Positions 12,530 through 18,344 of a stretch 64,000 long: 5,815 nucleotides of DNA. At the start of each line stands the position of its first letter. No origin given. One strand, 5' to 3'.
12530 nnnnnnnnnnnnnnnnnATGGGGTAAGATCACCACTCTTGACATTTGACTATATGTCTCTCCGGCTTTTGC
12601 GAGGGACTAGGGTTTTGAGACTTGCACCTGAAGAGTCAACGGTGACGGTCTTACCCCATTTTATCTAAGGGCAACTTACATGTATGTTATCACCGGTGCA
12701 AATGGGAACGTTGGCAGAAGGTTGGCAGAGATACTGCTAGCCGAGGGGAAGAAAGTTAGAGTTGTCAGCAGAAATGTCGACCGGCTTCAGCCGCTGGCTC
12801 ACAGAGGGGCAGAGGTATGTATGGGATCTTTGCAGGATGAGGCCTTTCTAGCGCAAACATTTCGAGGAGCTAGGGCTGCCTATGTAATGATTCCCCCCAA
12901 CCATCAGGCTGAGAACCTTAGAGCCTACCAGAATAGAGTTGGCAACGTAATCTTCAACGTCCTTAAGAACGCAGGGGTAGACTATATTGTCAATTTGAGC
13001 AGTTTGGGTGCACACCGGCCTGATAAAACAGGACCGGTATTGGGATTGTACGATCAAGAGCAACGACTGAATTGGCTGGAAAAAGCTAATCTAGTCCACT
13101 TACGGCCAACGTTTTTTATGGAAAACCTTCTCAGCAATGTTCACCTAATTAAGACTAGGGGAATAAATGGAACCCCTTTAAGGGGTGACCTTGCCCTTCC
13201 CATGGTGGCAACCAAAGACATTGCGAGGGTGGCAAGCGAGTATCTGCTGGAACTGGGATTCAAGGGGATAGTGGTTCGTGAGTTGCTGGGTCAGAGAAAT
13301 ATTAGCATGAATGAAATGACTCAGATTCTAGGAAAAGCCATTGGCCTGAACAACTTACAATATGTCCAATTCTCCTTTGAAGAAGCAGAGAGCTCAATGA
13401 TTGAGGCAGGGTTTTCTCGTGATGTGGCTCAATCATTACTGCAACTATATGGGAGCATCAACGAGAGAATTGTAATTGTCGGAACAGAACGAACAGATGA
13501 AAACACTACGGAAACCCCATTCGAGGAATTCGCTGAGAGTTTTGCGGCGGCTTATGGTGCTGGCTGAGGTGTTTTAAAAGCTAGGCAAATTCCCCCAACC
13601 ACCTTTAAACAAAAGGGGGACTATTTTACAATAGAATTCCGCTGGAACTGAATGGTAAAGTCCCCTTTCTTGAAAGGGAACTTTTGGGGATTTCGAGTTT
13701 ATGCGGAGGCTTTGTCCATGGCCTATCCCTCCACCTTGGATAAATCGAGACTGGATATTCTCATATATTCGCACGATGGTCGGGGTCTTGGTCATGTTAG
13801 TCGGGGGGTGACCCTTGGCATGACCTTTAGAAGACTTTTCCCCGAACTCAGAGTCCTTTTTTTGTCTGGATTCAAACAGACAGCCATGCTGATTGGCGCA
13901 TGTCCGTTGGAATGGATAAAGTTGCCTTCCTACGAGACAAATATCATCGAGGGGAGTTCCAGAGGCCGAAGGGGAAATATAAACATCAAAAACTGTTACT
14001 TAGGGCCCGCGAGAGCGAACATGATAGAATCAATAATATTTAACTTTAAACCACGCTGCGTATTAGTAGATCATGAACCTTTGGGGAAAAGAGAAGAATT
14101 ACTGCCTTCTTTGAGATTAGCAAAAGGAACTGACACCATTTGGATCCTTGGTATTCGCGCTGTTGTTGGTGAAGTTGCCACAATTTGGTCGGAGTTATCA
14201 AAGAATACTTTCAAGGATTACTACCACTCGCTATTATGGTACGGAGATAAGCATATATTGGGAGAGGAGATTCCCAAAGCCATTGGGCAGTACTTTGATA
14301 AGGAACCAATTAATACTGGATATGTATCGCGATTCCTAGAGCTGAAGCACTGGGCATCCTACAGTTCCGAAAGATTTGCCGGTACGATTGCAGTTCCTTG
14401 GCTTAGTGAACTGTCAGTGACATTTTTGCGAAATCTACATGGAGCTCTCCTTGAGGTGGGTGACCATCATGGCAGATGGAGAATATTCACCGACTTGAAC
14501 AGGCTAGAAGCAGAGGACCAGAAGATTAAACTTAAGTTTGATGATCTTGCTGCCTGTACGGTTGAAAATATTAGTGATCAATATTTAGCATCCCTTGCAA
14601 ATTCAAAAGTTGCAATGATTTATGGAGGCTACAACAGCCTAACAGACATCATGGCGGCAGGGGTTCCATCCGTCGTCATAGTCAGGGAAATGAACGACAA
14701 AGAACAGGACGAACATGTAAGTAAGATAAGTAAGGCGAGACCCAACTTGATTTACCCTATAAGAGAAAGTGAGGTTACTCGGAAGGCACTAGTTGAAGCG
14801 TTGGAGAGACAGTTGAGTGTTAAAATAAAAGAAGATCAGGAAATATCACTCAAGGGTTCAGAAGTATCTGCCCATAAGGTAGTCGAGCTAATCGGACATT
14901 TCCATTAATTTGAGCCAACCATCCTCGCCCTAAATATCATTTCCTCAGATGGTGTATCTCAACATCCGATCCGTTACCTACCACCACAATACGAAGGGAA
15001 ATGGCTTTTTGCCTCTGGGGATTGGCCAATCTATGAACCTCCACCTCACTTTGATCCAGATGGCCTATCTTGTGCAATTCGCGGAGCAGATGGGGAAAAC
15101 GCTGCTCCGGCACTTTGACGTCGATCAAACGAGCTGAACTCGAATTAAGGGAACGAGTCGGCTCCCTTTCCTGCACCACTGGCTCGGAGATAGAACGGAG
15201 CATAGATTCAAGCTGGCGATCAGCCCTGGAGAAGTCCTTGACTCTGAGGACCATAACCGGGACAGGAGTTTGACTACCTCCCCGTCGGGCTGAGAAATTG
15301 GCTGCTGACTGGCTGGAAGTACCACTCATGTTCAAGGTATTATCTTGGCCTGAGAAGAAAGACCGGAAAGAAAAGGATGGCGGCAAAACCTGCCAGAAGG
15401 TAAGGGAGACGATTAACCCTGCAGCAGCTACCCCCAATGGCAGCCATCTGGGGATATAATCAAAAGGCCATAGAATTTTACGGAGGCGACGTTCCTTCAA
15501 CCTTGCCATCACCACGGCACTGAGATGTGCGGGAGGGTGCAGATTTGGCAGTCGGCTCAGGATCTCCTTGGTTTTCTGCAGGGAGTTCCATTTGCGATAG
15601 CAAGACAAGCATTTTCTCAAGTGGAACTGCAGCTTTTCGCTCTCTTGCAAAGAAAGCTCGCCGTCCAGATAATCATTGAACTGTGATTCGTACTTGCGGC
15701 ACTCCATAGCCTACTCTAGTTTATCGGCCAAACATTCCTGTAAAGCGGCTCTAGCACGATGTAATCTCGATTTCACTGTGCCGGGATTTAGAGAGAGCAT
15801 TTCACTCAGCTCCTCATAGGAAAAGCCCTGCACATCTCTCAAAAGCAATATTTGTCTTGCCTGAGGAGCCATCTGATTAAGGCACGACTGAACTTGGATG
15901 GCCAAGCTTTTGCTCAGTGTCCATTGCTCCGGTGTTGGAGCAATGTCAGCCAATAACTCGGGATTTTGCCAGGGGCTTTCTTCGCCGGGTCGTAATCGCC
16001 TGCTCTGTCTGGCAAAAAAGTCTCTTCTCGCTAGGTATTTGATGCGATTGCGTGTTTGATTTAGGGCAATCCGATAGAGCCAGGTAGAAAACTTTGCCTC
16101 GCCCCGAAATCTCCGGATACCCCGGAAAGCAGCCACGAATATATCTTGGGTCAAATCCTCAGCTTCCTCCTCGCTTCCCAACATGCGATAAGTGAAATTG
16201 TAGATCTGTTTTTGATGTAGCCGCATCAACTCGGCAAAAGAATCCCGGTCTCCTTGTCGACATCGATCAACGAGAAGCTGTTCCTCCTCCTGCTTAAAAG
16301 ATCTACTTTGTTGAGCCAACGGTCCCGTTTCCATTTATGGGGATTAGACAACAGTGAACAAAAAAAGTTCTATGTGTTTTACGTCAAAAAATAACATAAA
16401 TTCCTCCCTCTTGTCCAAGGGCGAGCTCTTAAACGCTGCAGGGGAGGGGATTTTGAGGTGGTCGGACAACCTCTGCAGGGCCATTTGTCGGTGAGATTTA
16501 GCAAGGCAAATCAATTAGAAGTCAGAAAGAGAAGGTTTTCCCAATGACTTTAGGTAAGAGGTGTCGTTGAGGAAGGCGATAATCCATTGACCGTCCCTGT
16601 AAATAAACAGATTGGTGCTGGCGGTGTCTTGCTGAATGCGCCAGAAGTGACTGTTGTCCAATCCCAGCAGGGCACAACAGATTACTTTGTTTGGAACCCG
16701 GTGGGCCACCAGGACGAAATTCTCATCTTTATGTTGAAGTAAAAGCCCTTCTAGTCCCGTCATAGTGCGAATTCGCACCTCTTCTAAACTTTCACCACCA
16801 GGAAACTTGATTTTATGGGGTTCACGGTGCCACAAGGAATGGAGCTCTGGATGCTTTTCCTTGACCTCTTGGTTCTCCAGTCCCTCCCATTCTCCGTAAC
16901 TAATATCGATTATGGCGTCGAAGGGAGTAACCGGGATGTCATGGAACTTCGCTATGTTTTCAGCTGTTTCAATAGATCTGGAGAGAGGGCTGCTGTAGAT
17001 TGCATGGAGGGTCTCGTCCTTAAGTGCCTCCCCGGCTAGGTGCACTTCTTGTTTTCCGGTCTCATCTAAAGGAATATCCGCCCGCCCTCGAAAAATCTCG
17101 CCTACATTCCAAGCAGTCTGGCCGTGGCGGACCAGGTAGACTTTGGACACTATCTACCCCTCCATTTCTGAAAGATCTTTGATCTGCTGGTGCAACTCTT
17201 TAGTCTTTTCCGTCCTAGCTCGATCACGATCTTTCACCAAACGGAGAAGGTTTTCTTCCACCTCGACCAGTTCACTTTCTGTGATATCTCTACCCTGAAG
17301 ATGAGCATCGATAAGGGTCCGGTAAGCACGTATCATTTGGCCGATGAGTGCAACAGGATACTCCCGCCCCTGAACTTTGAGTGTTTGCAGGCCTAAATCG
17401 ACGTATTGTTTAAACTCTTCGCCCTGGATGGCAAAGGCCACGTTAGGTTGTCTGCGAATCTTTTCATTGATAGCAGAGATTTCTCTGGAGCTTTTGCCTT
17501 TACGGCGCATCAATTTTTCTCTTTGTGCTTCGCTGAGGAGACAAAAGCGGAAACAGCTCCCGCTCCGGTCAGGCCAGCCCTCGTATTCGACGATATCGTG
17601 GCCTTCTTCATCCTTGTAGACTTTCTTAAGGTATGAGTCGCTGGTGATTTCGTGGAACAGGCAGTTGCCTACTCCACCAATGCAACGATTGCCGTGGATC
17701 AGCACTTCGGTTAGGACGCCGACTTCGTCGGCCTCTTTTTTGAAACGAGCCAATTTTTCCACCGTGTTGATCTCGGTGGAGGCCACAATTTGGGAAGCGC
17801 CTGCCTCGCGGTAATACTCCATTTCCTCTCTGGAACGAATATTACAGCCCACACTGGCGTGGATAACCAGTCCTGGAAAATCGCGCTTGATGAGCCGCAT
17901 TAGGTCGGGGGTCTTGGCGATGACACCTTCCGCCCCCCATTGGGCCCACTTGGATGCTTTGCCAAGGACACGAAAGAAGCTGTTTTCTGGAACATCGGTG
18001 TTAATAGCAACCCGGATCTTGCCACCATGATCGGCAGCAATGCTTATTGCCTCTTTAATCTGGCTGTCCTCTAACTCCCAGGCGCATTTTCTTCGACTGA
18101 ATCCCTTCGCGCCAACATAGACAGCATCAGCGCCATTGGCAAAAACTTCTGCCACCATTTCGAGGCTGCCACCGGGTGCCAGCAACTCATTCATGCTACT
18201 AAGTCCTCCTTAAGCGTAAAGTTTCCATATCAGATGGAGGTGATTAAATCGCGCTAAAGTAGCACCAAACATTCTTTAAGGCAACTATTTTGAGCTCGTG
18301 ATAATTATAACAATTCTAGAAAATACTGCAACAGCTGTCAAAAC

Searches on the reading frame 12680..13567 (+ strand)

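Call 53: search_protein_families(library=pfam, proteins=[window:12680-13567:+], max_evalue=0.00001)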
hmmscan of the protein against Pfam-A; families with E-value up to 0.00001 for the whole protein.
window:12680-13567:+ (295 aa): 4 families
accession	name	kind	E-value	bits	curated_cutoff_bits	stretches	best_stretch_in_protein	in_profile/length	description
PF05368.20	NmrA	-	1.1e-19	71.7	27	1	3-262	6-269/298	NmrA-like family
PF13460.12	NAD_binding_10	-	1.5e-15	58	27.2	1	6-136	1-134/184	NAD(P)H-binding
PF02254.24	TrkA_N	-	1.8e-06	28.7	23.8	1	3-82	2-79/116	TrkA-N domain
PF01370.27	Epimerase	-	2.1e-06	27.7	20.9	1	3-108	2-115/240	NAD dependent epimerase/dehydratase family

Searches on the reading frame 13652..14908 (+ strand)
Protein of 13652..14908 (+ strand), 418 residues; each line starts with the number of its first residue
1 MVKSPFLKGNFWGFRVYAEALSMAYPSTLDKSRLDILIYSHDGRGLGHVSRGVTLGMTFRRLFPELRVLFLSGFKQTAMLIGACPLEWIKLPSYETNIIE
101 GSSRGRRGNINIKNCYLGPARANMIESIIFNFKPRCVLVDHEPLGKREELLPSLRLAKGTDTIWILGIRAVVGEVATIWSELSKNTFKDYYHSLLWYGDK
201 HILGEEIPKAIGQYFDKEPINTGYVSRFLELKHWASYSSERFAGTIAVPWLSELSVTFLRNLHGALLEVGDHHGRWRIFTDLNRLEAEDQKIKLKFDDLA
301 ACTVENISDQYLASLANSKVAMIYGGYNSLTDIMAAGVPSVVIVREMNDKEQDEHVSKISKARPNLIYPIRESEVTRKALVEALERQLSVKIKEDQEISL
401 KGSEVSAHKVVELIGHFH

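Call 53: search_protein_families(library=pfam, proteins=[window:13652-14908:+], max_evalue=0.00001)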
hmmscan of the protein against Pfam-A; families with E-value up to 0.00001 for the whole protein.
window:13652-14908:+ (418 aa): 1 family
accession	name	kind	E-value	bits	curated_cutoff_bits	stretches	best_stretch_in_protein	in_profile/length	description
PF04101.22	Glyco_tran_28_C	-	2e-06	28.4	22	1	289-391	44-144/166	Glycosyltransferase family 28 C-terminal domain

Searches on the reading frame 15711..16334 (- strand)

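Call 52: search_protein_families(library=pfam, proteins=[window:15711-16334:-], max_evalue=0.00001)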
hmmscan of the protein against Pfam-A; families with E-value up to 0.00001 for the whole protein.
window:15711-16334:- (207 aa): 5 families
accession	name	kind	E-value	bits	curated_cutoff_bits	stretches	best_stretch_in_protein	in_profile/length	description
PF04542.20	Sigma70_r2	-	7.4e-19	67.8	24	1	36-103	1-70/71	Sigma-70 region 2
PF08281.18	Sigma70_r4_2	-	8.5e-19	67.4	25.7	1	147-198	3-54/54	Sigma-70, region 4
PF04545.22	Sigma70_r4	-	3e-10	39.9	24.1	1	151-200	1-50/50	Sigma-70, region 4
PF07638.17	Sigma70_ECF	-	2.8e-07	31.1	21.1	1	21-201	7-182/185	ECF sigma factor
PF22233.2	PhyR_sigma-like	-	1.8e-06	28.1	27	1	152-195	1-44/50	Response regulator PhyR, sigma-like domain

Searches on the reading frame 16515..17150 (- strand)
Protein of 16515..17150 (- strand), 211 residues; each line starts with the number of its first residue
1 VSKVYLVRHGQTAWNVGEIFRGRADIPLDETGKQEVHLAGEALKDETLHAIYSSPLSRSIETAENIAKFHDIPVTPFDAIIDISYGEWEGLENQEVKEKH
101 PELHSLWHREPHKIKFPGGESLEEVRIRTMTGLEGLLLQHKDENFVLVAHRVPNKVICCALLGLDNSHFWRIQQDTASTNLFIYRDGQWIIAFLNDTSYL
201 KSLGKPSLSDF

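Call 52: search_protein_families(library=pfam, proteins=[window:16515-17150:-], max_evalue=0.00001)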
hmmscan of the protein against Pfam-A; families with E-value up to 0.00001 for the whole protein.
window:16515-17150:- (211 aa): 1 family
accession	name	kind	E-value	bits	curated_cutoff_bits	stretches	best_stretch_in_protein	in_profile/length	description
PF00300.27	His_Phos_1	-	2.2e-60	204.1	21.7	1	4-197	1-194/194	Histidine phosphatase superfamily (branch 1)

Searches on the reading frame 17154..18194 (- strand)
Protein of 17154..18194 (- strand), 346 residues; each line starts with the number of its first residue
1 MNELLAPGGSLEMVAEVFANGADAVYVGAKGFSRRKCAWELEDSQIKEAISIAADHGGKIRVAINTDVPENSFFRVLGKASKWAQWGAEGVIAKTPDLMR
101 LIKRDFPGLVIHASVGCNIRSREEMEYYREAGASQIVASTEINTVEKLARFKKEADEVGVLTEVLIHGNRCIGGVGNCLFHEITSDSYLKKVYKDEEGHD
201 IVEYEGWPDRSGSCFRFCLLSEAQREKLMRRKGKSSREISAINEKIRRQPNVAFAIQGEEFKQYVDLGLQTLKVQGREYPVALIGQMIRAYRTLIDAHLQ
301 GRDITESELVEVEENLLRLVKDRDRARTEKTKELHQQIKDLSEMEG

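Call 52: search_protein_families(library=pfam, proteins=[window:17154-18194:-], max_evalue=0.00001)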
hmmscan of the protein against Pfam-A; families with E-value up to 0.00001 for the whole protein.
window:17154-18194:- (346 aa): 1 family
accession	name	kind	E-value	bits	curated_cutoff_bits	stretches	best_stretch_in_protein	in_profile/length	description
PF01136.24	Peptidase_U32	-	2.1e-32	112.7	22.4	1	82-319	10-217/233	Peptidase family U32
